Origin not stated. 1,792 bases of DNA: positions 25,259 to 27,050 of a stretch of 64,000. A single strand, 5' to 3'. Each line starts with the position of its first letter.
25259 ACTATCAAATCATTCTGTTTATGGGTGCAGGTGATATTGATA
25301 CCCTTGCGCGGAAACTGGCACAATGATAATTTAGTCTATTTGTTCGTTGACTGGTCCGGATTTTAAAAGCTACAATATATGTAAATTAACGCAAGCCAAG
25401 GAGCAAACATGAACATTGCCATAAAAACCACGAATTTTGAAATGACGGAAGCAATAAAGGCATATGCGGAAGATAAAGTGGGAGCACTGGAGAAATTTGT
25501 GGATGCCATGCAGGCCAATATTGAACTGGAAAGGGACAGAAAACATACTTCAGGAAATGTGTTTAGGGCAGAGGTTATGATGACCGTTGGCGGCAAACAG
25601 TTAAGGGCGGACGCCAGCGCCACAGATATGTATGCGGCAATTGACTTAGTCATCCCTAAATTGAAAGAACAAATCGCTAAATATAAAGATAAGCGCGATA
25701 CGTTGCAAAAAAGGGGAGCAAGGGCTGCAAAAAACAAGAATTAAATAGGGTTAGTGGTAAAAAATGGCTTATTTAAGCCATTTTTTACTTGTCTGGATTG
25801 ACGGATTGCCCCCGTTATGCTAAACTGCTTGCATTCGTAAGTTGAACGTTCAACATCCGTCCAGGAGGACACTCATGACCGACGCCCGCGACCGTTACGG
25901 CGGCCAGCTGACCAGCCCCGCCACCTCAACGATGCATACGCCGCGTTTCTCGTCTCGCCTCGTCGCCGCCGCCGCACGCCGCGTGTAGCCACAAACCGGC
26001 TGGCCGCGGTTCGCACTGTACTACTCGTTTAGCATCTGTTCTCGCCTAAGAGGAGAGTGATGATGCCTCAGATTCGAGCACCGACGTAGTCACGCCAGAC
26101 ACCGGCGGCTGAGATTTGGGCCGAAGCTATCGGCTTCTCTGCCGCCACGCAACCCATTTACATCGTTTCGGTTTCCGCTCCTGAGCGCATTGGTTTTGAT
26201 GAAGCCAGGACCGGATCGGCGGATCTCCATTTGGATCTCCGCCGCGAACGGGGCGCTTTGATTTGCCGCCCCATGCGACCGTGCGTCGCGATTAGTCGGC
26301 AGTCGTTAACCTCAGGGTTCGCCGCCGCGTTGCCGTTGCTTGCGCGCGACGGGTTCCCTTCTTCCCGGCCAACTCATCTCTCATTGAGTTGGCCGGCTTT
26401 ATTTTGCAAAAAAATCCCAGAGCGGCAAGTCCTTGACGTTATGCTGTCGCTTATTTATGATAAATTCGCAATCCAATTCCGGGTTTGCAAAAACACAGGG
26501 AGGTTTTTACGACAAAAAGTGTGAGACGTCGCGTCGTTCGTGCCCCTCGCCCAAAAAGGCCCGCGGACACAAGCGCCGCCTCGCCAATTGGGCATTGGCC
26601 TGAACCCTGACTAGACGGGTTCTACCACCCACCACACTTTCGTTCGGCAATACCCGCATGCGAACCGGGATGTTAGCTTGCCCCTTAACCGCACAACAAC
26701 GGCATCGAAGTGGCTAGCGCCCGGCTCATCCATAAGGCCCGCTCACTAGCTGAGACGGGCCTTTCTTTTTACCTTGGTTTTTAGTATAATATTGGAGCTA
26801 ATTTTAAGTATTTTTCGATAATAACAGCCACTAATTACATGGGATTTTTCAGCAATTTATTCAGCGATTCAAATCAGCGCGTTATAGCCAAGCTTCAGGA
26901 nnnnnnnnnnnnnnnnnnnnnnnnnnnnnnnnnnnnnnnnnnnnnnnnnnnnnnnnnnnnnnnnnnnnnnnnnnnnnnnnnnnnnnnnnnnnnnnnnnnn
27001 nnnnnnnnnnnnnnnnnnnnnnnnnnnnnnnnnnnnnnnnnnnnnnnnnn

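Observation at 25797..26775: About 1 kb GC-rich (about 62%) non-coding island downstream of hpf with two complete promoter/terminator units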

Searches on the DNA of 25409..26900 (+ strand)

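Call 4: search_rna_families(source=window, start=25700, end=26900, threshold=evalue, max_evalue=10, show_alignments=3)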
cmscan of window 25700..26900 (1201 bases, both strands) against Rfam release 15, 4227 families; matches with E-value up to 10: 5.
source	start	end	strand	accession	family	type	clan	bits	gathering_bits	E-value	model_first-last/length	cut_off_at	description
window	25729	25795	+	RF01770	rimP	Cis-reg; leader;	-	19.6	47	2.5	1-102/102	no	Gammaprotebacteria rimP leader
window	26589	26633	+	RF04025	mir-7964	Gene; miRNA;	-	15.7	80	7.2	1-51/51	no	mir-7964 microRNA precursor family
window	26650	26769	+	RF00506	Thr_leader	Cis-reg; leader;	-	14.9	55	9.1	1-118/118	no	Threonine operon leader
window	26053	26139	+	RF00276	SNORD52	Gene; snRNA; snoRNA; CD-box;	CL00063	14.8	45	6.3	1-67/67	no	Small nucleolar RNA SNORD52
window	26230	26273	-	RF02808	PyrR210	Gene; snRNA; snoRNA; HACA-box;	-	14.3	59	8.9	1-59/59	no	Pyrobaculum sRNA 210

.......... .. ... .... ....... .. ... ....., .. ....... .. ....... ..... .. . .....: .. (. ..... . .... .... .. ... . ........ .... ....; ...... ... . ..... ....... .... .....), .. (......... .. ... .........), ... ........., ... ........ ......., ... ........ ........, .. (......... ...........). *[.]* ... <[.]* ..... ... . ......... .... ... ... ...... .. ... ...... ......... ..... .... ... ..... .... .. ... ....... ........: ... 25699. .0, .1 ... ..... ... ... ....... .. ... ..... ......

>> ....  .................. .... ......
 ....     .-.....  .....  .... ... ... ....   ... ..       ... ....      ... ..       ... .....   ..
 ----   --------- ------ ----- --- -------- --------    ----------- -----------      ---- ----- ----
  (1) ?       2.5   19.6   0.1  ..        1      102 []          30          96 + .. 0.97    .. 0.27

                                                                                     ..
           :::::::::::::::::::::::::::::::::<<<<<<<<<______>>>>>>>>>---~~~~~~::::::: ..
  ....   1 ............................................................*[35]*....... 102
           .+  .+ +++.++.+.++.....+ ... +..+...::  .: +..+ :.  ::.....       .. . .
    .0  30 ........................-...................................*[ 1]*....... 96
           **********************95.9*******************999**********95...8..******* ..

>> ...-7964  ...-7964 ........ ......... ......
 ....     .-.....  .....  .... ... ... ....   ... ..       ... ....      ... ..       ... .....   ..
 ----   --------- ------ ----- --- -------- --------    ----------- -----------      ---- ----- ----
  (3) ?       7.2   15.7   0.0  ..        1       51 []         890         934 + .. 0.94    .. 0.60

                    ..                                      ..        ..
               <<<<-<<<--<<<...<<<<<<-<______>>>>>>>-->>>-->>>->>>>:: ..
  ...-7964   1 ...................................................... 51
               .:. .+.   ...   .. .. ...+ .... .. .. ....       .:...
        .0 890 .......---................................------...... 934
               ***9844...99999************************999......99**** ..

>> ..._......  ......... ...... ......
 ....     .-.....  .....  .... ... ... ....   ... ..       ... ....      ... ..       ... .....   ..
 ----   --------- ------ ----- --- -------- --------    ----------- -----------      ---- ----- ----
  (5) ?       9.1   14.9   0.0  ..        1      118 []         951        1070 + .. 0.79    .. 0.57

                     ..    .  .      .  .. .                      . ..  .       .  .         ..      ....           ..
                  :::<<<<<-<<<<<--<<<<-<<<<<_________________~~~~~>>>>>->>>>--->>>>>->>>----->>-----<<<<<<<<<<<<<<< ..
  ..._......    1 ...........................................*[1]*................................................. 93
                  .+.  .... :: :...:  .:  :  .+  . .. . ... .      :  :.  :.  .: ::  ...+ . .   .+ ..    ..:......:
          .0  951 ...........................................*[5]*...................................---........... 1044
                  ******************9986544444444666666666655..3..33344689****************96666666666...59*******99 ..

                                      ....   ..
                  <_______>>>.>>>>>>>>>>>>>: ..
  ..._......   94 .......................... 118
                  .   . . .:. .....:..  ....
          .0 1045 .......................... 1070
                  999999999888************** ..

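Call 18: search_dna_similar(query=window:25797-26775:+, collection=plasmids, mode=distant, max_evalue=0.01)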
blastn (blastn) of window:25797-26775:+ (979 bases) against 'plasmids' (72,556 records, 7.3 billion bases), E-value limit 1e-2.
No match.

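Call 19: search_dna_similar(query=window:25797-26775:+, collection=phages, mode=distant, max_evalue=0.01)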
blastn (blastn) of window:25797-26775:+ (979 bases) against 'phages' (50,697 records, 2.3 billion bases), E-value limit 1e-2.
No match.

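Call 86: build_rna_model(alignment_id=A4)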
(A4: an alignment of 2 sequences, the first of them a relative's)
Model R1 built from alignment A4 (2 sequences, 181 columns); structure: RNAalifold consensus.
model positions 181; base pairs 33; branch points 3; effective number of sequences 1.33; information 0.591 bits per position. Calibrated on 0.2 Mb of random sequence (short: E-values are rough).
structure used (alignment columns):
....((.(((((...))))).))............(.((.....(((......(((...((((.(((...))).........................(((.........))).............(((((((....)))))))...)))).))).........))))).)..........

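Call 87: search_with_rna_model(model_id=R1, sources=[window, L163, L162, L176, L166, L171], max_evalue=10)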
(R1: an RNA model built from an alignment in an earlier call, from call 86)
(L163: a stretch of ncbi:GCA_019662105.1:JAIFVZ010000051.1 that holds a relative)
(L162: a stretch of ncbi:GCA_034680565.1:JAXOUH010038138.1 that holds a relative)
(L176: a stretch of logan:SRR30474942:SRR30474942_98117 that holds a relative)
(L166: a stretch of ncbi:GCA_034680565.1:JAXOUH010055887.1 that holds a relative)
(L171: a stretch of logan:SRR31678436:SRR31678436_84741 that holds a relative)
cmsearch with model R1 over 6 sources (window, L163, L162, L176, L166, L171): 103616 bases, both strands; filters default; matches with E-value up to 10: 0.
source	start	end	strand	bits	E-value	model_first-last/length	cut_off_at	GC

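Call 99: search_rna_families(sources=[L162, L163, L164, L170, L176], threshold=evalue, max_evalue=1)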
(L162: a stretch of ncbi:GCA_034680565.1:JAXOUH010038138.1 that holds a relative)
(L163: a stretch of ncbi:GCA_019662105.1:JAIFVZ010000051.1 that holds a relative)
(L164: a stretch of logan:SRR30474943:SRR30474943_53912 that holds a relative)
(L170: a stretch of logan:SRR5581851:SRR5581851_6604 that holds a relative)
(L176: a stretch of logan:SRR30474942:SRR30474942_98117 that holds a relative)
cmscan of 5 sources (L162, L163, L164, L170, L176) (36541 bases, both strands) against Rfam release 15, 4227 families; matches with E-value up to 1: 0.
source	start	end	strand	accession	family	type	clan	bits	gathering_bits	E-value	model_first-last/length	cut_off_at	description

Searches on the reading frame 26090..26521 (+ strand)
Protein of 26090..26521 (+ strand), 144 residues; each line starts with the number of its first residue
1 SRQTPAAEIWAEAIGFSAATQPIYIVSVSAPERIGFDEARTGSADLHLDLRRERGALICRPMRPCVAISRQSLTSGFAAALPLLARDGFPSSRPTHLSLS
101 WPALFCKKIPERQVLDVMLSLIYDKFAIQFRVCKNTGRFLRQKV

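Call 93: search_protein_families(library=pfam, proteins=[window:26090-26521:+], max_evalue=1)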
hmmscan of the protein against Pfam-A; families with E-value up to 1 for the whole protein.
seq(144 aa): 1 family
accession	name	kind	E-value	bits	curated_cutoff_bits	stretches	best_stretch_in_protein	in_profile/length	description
PF25349.1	PH_PHS1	-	0.067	13.3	27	1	96-141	78-129/145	Poor homologous synapsis protein PH domain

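Call 98: search_protein_representatives(protein=window:26090-26521:+)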
Query: 144 residues. Proteins with E-value up to 0.001 (for the whole library): 0; up to 1e-10: 0; up to 1e-30: 0. The best 0 are listed.
